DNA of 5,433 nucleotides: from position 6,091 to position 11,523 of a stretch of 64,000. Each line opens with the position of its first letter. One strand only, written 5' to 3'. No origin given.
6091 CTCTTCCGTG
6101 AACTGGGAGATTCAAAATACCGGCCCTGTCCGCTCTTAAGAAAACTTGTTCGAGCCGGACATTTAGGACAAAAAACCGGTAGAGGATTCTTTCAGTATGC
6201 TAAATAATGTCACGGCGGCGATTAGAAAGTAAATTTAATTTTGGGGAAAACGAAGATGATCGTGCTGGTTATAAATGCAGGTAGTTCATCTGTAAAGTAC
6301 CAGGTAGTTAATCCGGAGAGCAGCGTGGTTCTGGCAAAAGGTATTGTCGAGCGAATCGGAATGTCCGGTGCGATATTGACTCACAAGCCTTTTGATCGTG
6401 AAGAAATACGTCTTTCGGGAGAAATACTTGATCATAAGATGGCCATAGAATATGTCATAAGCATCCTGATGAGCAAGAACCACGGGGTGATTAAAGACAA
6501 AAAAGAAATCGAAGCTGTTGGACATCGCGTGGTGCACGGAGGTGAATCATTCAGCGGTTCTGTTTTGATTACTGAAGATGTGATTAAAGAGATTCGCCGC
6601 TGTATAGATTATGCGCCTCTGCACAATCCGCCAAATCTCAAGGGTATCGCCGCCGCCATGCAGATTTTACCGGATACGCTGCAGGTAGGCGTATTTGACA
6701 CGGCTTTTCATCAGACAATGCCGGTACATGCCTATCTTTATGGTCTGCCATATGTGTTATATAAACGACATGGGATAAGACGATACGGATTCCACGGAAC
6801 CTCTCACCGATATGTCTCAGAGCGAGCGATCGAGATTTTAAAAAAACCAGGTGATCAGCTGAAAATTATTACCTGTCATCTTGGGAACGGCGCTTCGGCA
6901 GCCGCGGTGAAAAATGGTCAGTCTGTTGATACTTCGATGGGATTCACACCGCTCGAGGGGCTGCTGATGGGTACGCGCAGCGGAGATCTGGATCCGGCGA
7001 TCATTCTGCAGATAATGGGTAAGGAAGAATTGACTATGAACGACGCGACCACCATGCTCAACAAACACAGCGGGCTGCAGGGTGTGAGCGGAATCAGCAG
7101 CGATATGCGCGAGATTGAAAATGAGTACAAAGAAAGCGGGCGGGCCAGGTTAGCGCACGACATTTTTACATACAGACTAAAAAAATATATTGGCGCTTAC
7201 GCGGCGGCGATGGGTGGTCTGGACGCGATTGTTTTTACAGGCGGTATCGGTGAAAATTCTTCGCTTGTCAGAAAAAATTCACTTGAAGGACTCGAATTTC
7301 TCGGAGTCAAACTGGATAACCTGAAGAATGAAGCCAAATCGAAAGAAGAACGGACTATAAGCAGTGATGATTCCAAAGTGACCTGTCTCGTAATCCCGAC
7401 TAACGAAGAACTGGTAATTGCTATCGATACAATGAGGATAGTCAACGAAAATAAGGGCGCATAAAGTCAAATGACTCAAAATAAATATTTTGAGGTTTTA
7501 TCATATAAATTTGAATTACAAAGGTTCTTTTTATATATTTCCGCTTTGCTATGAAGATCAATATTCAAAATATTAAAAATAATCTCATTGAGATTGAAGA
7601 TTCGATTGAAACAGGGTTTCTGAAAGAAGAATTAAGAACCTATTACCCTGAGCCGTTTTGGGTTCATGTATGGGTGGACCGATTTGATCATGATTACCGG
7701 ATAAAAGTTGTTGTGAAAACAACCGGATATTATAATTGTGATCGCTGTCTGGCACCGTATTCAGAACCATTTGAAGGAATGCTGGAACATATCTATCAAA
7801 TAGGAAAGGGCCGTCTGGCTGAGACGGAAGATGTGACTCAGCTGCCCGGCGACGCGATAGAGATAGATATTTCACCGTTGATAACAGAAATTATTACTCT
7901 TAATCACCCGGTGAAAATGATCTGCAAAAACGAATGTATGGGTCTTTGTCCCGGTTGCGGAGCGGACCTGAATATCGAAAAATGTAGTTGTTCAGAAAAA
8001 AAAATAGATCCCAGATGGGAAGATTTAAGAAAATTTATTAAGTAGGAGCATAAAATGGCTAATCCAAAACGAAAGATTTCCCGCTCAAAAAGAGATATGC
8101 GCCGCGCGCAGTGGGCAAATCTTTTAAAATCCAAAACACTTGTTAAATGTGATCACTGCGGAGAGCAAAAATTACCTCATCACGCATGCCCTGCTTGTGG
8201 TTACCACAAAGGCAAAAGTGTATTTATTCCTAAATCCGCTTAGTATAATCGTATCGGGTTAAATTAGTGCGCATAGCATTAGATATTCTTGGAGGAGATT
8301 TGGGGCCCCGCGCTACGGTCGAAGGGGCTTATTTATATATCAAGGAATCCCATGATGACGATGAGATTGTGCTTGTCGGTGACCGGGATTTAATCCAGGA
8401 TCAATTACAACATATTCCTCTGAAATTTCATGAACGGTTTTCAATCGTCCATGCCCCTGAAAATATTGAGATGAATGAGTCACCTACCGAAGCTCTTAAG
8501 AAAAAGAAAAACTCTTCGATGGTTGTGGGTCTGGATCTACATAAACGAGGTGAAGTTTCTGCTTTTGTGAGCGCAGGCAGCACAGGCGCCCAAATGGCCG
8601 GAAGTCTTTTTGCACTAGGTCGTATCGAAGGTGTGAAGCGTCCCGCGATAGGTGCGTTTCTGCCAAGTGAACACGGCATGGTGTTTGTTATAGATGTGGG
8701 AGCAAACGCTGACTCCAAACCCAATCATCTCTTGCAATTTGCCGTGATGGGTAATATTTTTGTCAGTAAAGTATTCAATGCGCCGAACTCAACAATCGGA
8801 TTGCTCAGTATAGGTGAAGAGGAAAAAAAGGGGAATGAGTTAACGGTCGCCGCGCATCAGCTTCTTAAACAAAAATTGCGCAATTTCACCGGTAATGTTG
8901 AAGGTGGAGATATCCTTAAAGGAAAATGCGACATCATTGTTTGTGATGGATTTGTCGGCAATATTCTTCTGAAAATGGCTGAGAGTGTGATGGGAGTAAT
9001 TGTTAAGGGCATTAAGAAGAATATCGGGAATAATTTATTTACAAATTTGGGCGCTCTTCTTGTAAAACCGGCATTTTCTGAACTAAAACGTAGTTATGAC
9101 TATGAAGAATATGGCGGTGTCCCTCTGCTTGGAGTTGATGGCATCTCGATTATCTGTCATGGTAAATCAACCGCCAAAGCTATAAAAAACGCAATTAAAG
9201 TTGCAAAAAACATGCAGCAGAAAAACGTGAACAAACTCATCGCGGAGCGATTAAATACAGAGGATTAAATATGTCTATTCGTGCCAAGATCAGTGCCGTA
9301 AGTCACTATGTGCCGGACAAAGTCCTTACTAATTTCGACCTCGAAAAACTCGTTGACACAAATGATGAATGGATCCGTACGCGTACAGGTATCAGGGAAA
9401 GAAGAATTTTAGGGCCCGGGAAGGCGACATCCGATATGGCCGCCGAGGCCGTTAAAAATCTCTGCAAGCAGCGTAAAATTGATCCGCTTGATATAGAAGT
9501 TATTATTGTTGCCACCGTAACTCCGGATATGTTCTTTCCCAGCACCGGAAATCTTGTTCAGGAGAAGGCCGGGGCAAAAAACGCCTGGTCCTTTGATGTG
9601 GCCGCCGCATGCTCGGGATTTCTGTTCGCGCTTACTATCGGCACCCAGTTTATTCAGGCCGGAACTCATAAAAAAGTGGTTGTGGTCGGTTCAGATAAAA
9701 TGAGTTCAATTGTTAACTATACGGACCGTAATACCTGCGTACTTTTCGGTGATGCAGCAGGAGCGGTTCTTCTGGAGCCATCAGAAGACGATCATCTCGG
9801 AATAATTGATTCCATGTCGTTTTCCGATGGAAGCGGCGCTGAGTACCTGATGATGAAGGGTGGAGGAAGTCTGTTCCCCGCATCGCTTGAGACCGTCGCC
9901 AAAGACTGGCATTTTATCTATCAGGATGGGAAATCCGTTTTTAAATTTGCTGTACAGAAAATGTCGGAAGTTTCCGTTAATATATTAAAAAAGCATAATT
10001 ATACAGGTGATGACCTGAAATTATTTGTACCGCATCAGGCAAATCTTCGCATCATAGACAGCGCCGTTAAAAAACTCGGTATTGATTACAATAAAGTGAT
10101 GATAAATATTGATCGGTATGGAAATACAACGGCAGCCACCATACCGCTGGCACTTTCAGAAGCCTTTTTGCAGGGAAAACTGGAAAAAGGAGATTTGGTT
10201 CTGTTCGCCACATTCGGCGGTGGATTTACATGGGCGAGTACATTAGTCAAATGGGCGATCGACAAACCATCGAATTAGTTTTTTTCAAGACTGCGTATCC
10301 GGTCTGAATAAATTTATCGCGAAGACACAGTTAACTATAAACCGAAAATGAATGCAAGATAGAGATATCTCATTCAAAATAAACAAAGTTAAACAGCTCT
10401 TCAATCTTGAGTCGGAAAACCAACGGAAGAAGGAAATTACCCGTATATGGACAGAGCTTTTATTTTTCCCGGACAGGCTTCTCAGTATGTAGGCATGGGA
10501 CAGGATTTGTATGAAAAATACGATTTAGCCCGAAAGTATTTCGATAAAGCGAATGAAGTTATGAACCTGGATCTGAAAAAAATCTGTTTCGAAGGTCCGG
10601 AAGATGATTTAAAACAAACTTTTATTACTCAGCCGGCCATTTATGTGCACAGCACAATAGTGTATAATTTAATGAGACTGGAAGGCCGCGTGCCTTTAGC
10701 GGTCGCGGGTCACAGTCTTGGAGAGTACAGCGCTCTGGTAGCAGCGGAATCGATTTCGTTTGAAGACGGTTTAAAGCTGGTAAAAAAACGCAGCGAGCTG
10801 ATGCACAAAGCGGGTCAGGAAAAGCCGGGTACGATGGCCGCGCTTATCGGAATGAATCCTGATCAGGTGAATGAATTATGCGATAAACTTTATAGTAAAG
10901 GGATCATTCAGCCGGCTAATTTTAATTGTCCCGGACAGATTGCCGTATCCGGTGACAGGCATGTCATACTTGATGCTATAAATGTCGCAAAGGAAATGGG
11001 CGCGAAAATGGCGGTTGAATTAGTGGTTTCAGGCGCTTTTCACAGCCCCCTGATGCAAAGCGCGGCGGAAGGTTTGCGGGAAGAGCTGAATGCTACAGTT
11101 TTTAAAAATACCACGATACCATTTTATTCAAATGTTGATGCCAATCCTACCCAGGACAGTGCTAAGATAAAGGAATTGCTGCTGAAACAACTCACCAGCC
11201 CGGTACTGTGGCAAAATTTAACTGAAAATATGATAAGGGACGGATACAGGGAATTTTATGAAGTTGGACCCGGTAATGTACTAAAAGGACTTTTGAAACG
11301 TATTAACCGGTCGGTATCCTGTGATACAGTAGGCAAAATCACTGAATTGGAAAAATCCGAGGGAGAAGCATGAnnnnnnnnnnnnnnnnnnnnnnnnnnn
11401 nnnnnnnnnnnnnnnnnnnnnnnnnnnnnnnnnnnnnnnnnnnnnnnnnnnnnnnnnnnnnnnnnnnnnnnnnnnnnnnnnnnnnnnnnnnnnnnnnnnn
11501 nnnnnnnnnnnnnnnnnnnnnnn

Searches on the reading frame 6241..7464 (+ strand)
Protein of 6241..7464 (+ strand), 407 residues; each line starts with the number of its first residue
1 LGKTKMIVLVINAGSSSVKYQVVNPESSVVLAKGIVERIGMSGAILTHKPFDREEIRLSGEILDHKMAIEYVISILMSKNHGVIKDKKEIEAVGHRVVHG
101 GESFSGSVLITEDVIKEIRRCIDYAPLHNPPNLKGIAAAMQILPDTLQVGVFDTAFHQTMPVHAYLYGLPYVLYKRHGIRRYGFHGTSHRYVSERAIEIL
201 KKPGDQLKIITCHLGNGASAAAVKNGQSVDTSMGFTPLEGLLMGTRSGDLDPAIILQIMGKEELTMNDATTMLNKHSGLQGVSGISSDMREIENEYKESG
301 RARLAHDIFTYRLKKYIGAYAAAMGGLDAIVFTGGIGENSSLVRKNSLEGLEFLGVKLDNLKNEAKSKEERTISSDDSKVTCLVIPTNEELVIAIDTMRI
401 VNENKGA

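Call 74: search_protein_families(library=pfam, proteins=[window:6241-7464:+], max_evalue=0.00001)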
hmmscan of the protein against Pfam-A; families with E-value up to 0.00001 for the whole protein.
window:6241-7464:+ (407 aa): 1 family
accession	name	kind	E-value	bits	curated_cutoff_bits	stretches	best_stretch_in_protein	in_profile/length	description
PF00871.23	Acetate_kinase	-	4.2e-160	533.1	22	1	8-394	2-391/392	Acetokinase family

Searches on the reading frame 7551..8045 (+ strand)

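Call 74: search_protein_families(library=pfam, proteins=[window:7551-8045:+], max_evalue=0.00001)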
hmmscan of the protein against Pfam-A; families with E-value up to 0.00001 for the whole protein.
window:7551-8045:+ (164 aa): 1 family
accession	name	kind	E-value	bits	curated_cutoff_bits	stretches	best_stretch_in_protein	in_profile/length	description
PF02620.22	YceD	-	1.4e-24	86.9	33.2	1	56-162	6-118/119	Large ribosomal RNA subunit accumulation protein YceD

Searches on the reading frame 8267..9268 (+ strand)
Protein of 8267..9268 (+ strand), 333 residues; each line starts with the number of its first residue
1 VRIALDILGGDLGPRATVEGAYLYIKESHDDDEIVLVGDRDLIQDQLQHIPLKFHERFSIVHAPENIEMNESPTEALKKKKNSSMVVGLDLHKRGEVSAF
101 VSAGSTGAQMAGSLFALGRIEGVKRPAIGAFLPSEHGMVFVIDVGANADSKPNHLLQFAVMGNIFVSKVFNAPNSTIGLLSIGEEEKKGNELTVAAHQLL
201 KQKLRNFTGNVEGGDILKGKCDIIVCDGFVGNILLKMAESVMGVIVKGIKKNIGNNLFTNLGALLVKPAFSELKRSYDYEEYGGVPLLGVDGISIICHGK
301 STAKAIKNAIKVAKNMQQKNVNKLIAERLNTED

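Call 74: search_protein_families(library=pfam, proteins=[window:8267-9268:+], max_evalue=0.00001)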
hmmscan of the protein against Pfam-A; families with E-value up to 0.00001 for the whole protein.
window:8267-9268:+ (333 aa): 1 family
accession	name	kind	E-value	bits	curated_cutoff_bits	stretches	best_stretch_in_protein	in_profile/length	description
PF02504.20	FA_synthesis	-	1.6e-102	343.4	29.1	1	1-323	1-323/324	Fatty acid synthesis protein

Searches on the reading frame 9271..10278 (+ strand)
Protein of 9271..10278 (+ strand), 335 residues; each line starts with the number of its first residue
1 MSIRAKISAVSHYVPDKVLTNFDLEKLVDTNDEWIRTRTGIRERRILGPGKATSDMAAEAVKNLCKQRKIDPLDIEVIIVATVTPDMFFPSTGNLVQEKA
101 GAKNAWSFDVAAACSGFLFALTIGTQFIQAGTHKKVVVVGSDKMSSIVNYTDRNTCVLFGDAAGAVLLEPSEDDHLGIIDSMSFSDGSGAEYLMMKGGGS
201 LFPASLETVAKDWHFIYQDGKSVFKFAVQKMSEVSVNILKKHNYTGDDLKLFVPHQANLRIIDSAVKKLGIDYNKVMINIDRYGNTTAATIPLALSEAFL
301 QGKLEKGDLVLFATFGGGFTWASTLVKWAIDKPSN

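Call 74: search_protein_families(library=pfam, proteins=[window:9271-10278:+], max_evalue=0.00001)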
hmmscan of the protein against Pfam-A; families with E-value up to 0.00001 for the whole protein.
window:9271-10278:+ (335 aa): 3 families
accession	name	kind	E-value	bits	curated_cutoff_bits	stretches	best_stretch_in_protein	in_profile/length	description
PF08541.16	ACP_syn_III_C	-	4.7e-35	120.1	26.6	1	239-328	1-90/90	3-Oxoacyl-[acyl-carrier-protein (ACP)] synthase III C terminal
PF08545.16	ACP_syn_III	-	1.7e-29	101.9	24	1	108-187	1-80/80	3-Oxoacyl-[acyl-carrier-protein (ACP)] synthase III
PF00108.29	Thiolase_N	-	4.4e-08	33.3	26.4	1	51-152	21-123/260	Thiolase, N-terminal domain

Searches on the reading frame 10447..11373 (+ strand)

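Call 75: search_protein_families(library=pfam, proteins=[window:10447-11373:+], max_evalue=0.00001)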
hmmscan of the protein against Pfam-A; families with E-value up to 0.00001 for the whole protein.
window:10447-11373:+ (308 aa): 1 family
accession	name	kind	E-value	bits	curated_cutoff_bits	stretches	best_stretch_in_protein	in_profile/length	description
PF00698.26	Acyl_transf_1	-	4e-39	135.4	32.7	1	5-289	2-281/319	Acyl transferase domain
